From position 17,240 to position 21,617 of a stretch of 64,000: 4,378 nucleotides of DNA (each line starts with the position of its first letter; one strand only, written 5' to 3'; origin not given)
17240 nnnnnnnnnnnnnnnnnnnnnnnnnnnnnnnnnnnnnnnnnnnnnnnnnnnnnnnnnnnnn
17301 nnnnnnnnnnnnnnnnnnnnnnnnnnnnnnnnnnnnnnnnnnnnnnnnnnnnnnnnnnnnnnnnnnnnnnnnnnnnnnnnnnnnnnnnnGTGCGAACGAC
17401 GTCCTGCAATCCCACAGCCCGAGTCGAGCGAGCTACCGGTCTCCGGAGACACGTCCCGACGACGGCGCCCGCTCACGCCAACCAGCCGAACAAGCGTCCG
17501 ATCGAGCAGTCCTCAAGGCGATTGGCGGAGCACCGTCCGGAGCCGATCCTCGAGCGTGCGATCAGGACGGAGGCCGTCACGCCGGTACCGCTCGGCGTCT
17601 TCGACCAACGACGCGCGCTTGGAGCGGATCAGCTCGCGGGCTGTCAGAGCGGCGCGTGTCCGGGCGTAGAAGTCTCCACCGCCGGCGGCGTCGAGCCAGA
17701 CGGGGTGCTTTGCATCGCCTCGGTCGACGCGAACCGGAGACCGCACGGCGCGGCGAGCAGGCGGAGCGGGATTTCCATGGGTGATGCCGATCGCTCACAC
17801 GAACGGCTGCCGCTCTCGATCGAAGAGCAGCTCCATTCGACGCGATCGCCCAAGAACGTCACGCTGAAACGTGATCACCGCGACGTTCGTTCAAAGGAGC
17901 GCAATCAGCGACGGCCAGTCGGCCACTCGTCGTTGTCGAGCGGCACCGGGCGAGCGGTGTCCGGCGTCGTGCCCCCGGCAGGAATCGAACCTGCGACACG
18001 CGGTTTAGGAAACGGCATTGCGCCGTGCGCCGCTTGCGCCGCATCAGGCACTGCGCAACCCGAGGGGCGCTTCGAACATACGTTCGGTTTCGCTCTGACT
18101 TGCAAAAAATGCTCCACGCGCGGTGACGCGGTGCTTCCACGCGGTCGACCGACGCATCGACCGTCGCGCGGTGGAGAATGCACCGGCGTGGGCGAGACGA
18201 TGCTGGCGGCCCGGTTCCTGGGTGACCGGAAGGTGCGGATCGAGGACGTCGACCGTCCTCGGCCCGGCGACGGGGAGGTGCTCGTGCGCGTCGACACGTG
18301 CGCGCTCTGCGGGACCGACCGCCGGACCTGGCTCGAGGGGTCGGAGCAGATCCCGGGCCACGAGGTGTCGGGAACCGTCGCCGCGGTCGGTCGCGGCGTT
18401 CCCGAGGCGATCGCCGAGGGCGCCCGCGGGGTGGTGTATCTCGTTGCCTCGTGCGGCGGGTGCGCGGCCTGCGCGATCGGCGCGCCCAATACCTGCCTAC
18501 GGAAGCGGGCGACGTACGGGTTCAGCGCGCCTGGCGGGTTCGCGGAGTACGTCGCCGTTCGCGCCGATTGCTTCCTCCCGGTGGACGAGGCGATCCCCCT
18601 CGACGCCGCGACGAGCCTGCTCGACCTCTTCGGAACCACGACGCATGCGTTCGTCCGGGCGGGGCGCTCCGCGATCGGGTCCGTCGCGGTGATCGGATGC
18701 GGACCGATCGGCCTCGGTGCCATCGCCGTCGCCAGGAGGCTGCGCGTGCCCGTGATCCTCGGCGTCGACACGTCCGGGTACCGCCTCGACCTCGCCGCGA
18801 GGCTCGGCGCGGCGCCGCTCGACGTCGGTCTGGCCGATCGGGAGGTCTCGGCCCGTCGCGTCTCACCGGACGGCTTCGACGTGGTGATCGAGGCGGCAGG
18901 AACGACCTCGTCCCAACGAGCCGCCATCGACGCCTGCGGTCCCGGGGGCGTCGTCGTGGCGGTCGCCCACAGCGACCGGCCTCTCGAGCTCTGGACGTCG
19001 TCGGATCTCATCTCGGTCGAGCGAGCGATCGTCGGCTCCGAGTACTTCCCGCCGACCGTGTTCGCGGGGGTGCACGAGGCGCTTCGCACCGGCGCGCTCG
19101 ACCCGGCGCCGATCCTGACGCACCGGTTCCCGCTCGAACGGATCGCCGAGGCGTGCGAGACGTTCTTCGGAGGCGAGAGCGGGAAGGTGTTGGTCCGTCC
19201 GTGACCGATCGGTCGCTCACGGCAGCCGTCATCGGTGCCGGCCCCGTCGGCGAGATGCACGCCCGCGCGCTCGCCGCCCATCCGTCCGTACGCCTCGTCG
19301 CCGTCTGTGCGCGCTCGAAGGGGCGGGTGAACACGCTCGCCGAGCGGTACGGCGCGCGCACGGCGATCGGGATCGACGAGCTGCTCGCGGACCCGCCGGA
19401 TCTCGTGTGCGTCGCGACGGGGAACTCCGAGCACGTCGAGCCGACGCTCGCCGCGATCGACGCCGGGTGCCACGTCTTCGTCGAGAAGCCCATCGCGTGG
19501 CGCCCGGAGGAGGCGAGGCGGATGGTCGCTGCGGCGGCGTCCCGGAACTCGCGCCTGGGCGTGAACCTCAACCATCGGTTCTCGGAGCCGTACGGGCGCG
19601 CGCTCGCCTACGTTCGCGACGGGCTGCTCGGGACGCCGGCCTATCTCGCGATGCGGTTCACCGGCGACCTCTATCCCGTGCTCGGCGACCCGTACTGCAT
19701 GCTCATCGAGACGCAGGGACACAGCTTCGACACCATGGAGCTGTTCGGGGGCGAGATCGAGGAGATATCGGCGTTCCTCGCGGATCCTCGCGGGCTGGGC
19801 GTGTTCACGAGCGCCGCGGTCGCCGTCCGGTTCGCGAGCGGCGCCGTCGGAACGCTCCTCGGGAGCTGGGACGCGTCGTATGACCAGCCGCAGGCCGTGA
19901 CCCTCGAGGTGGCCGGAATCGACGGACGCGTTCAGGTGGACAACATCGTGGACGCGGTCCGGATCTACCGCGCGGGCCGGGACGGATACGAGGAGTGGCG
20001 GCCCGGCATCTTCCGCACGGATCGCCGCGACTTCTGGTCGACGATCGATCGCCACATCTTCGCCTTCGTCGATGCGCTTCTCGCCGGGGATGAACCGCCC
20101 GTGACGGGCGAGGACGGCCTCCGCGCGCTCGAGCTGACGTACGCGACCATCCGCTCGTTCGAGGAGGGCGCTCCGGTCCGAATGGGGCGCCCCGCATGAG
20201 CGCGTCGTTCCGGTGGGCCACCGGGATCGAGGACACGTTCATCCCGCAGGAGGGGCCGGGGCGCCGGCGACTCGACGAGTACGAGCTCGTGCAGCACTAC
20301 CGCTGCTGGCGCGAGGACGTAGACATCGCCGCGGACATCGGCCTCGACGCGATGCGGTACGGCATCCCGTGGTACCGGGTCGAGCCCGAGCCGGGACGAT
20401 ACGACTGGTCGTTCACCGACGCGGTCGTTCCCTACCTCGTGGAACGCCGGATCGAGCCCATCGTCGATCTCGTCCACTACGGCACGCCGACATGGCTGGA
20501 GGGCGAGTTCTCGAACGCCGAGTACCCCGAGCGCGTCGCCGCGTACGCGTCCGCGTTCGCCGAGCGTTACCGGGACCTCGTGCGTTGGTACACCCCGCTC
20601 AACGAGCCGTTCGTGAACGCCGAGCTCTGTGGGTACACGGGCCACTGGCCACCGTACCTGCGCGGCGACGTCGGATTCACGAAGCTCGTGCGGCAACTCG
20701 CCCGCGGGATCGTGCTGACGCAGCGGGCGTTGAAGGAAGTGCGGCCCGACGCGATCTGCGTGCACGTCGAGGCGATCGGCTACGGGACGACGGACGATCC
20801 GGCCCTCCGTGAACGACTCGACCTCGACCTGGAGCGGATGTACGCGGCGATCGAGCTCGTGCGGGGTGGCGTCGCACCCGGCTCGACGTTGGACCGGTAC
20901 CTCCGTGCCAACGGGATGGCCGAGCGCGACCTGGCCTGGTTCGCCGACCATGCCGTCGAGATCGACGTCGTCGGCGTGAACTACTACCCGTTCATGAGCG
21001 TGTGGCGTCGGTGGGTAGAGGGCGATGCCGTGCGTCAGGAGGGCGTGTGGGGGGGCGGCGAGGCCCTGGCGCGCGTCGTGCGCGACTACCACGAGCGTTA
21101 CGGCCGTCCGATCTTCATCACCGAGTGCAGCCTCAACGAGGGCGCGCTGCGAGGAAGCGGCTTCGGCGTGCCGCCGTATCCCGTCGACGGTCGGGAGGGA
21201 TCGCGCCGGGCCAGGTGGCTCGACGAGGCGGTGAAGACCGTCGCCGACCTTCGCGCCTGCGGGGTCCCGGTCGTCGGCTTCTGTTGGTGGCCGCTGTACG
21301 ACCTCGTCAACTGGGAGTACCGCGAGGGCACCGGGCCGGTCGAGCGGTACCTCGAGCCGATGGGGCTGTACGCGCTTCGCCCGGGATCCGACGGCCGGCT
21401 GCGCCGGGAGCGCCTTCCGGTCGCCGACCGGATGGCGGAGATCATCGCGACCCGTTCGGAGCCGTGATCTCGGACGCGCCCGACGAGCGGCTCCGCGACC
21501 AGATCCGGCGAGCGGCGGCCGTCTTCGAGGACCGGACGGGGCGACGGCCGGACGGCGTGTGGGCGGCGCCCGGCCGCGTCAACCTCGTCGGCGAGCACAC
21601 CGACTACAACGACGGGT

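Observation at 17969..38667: About 20.5-kb carbohydrate-utilisation block bracketed by direct repeats of the tRNA-Arg(CCT) 3' end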

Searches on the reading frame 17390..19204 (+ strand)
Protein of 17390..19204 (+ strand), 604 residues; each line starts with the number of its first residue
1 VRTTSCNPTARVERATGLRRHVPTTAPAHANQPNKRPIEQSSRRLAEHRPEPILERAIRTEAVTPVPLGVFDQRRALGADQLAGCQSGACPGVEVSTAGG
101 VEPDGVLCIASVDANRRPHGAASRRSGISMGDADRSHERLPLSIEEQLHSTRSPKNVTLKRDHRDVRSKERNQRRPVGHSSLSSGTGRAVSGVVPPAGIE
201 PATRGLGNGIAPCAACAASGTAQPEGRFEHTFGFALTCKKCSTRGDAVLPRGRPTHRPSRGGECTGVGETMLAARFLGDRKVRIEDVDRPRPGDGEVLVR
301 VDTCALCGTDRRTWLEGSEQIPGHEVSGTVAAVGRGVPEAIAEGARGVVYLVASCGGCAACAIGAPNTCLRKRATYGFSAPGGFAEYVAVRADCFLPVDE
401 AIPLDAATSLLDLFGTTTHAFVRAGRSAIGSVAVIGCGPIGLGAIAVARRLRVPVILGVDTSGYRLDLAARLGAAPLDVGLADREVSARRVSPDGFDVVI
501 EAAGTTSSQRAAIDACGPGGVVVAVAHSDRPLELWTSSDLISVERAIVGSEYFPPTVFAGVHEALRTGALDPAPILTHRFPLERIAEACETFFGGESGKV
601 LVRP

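Call 14: search_protein_families(library=pfam, proteins=[window:17390-19204:+], max_evalue=0.001)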
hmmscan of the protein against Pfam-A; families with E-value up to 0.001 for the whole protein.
window:17390-19204:+ (604 aa): 4 families
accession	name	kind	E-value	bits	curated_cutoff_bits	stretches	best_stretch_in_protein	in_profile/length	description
PF08240.17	ADH_N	-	4.9e-20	72.2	23.5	1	293-399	1-103/104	Alcohol dehydrogenase GroES-like domain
PF00107.32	ADH_zinc_N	-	2e-12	47.6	31.8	1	439-556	1-118/129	Zinc-binding dehydrogenase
PF16912.11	Glu_dehyd_C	-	4.7e-08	33.2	34.9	1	431-526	33-130/211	Glucose dehydrogenase C-terminus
PF13602.12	ADH_zinc_N_2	-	7.8e-06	27.3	27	1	488-592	16-123/134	Zinc-binding dehydrogenase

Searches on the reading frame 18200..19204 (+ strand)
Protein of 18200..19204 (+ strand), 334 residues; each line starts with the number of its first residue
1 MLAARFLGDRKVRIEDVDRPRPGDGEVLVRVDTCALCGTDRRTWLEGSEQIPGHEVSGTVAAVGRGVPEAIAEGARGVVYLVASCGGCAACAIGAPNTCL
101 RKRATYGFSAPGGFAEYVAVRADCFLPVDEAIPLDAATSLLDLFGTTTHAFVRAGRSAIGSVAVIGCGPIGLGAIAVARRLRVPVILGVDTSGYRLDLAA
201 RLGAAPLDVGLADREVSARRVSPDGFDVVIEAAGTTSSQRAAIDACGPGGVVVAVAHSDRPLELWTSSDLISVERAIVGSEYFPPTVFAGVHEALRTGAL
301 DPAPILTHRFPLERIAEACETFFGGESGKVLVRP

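Call 75: search_protein_families(library=ncbifam, proteins=[window:18200-19204:+], max_evalue=0.00001)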
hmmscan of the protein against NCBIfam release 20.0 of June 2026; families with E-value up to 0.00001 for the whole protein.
window:18200-19204:+ (334 aa): 19 families
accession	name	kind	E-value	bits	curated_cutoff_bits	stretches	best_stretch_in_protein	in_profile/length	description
NF041097.1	keto_inos_dh_IolM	equivalog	2e-43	148.6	450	1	8-333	36-388/389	scyllo-inosose 3-dehydrogenase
TIGR00692.1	tdh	equivalog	1.2e-41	142.9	458.35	1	12-332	11-338/340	L-threonine 3-dehydrogenase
NF003808.0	PRK05396.1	equivalog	2.8e-41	141.5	380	1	12-332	13-338/341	L-threonine 3-dehydrogenase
NF007489.0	PRK10083.1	equivalog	9.6e-33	113.5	376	1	11-322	11-323/339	Zn-dependent oxidoreductase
TIGR03366.1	HpnZ_proposed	hypoth_equivalog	3.1e-27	95.6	328.1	1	21-255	2-252/315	putative phosphonate catabolism associated alcohol dehydrogenase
NF007375.0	PRK09880.1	equivalog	3.9e-26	91.6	469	1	24-320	27-328/344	L-idonate 5-dehydrogenase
TIGR03201.1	dearomat_had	equivalog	1.9e-24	86.5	338.65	1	15-319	14-333/349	6-hydroxycyclohex-1-ene-1-carbonyl-CoA dehydrogenase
NF010344.0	PRK13771.1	subfamily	3.2e-24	85.5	349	1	10-240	11-240/334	putative alcohol dehydrogenase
TIGR03989.1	Rxyl_3153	subfamily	3.4e-24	85.8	440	2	10-99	12-105/370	NDMA-dependent alcohol dehydrogenase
NF007642.0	PRK10309.1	equivalog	6.1e-24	84.9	550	1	9-324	9-335/347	galactitol-1-phosphate 5-dehydrogenase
TIGR03451.1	mycoS_dep_FDH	equivalog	6.1e-24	84.5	512.9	1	10-326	12-350/358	S-(hydroxymethyl)mycothiol dehydrogenase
NF047908.1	AldhRedAhr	equivalog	6.7e-24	84.4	470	1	16-326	20-326/335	NADPH-dependent aldehyde reductase Ahr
TIGR02818.1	adh_III_F_hyde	equivalog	8.5e-23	81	543.95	2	8-107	10-113/368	S-(hydroxymethyl)glutathione dehydrogenase/class III alcohol dehydrogenase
NF006940.0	PRK09422.1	equivalog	1.3e-22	80.2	344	1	7-264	7-268/338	alcohol dehydrogenase AdhP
NF041172.1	AcrlCoa_red_Thmprot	equivalog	5.8e-19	68.2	500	1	11-256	12-256/334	acryloyl-CoA reductase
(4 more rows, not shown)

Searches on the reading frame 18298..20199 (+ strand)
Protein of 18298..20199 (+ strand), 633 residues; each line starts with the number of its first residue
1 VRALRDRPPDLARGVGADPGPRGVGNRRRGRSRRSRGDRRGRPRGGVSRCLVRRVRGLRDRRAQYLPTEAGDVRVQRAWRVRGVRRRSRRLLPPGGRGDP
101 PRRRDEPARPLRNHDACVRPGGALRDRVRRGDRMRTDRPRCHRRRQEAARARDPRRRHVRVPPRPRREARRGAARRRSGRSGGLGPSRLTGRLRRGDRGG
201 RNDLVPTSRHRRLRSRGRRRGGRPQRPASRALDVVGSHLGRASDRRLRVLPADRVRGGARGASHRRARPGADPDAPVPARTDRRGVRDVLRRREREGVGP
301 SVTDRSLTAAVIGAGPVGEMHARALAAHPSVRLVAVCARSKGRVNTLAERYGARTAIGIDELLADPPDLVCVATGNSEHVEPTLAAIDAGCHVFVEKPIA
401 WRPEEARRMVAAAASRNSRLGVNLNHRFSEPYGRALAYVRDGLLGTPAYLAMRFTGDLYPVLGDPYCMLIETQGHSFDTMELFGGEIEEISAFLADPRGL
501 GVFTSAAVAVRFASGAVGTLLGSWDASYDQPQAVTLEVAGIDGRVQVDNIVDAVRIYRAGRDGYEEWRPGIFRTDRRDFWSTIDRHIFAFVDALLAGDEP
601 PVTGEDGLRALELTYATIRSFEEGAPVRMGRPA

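Call 14: search_protein_families(library=pfam, proteins=[window:18298-20199:+], max_evalue=0.001)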
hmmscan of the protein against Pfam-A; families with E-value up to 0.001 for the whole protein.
window:18298-20199:+ (633 aa): 5 families
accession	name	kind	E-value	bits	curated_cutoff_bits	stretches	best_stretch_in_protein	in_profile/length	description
PF01408.29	GFO_IDH_MocA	-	8.1e-28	98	24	1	309-423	3-119/120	Oxidoreductase family, NAD-binding Rossmann fold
PF22725.1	GFO_IDH_MocA_C3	-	2.3e-09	37.7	27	1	437-545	6-123/124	GFO/IDH/MocA C-terminal domain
PF03447.22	NAD_binding_3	-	6.3e-06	27.3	24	1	313-417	1-109/116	Homoserine dehydrogenase, NAD binding domain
PF02894.22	GFO_IDH_MocA_C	-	1.6e-05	25.2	22.9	1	475-628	49-217/218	Oxidoreductase family, C-terminal alpha/beta domain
PF01488.26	Shikimate_DH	-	3.4e-05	24.4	24.3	1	308-379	14-88/138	Shikimate / quinate 5-dehydrogenase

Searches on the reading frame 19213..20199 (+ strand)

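Call 75: search_protein_families(library=ncbifam, proteins=[window:19213-20199:+], max_evalue=0.00001)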
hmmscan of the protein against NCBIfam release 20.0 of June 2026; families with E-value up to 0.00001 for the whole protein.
window:19213-20199:+ (328 aa): 7 families
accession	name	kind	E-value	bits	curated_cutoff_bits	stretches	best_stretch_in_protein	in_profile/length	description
TIGR04380.1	myo_inos_iolG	equivalog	2.2e-39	135.2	355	1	3-323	3-330/330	inositol 2-dehydrogenase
NF040723.1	UDP-GlcNAcDh_Arch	equivalog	9.4e-29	100.9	450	1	3-316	2-301/302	UDP-N-acetylglucosamine 3-dehydrogenase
NF052479.1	LevoglcsnDh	equivalog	5.1e-13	48.5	650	1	3-141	5-153/386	levoglucosan dehydrogenase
NF041392.1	XylDh_Gfo6_Halo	equivalog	3.4e-11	42.6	350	1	18-159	34-180/350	D-xylose 1-dehydrogenase Gfo6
NF008607.0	PRK11579.1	subfamily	1.1e-10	41.1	330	1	14-149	18-152/346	oxidoreductase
NF052679.1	InsChiInosDhIolG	equivalog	4e-09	36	540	1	2-143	3-149/343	bifunctional inositol 2-dehydrogenase/D-chiro-inositol 1-dehydrogenase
NF007574.0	PRK10206.1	equivalog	7.8e-06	25.2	352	0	53-140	56-144/345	oxidoreductase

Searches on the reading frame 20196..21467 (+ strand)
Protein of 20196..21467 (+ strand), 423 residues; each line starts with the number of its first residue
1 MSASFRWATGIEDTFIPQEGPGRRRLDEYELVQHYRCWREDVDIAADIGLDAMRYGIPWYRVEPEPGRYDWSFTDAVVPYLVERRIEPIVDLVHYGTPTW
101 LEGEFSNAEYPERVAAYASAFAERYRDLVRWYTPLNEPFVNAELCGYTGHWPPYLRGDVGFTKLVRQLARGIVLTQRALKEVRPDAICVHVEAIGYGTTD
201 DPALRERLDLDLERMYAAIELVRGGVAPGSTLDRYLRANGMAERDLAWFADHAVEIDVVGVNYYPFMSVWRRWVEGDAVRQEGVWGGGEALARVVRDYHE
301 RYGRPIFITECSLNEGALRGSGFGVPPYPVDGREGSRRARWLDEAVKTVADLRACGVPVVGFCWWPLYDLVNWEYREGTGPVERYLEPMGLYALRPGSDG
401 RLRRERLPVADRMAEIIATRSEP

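Call 14: search_protein_families(library=pfam, proteins=[window:20196-21467:+], max_evalue=0.001)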
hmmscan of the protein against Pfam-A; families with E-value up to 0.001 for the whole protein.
window:20196-21467:+ (423 aa): 2 families
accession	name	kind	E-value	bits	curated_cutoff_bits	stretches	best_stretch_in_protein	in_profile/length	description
PF00232.24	Glyco_hydro_1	-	7.3e-21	74.6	22.6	1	32-156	54-184/453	Glycosyl hydrolase family 1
PF02449.21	Glyco_hydro_42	-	1.1e-05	25.4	21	1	36-105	10-80/376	Beta-galactosidase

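Call 75: search_protein_families(library=ncbifam, proteins=[window:20196-21467:+], max_evalue=0.00001)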
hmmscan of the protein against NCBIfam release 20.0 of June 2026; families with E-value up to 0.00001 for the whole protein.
window:20196-21467:+ (423 aa): 7 families
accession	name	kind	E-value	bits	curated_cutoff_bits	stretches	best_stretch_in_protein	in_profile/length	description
TIGR03356.1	BGL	equivalog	8.4e-30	104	478.5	1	12-375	30-400/427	GH1 family beta-glucosidase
NF010036.0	PRK13511.1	subfamily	2.1e-15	56.3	610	1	34-169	52-190/469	6-phospho-beta-galactosidase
TIGR01233.1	lacG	equivalog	8.6e-10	38.1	561.2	1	33-177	50-197/472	6-phospho-beta-galactosidase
NF007154.0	PRK09589.1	subfamily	2.5e-08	33.1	624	1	28-141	59-178/476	6-phospho-beta-glucosidase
NF007356.0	PRK09852.1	subfamily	3.2e-08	32.7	623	0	29-137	64-180/474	6-phospho-beta-glucosidase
NF011589.0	PRK15014.1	subfamily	6.4e-08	32.3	686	1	26-137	59-178/477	6-phospho-beta-glucosidase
NF007158.0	PRK09593.1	subfamily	3.8e-07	29.2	639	0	31-137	68-182/478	6-phospho-beta-glucosidase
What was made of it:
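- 18200..27811 (+): Plus-strand operon-like run: Zn-ADH (18200-19204), Gfo/Idh/MocA (19213-20199), GH1-like (20196-21467), galactokinase (21500-22636), SBP_bac_1 (22699-24024), two permeases (24052-25927), MDR dehydrogenase (25962-27017), TIM barrel a (27014-27811). In NCBIfam only galactokinase passes a curated cut-off (call 75).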
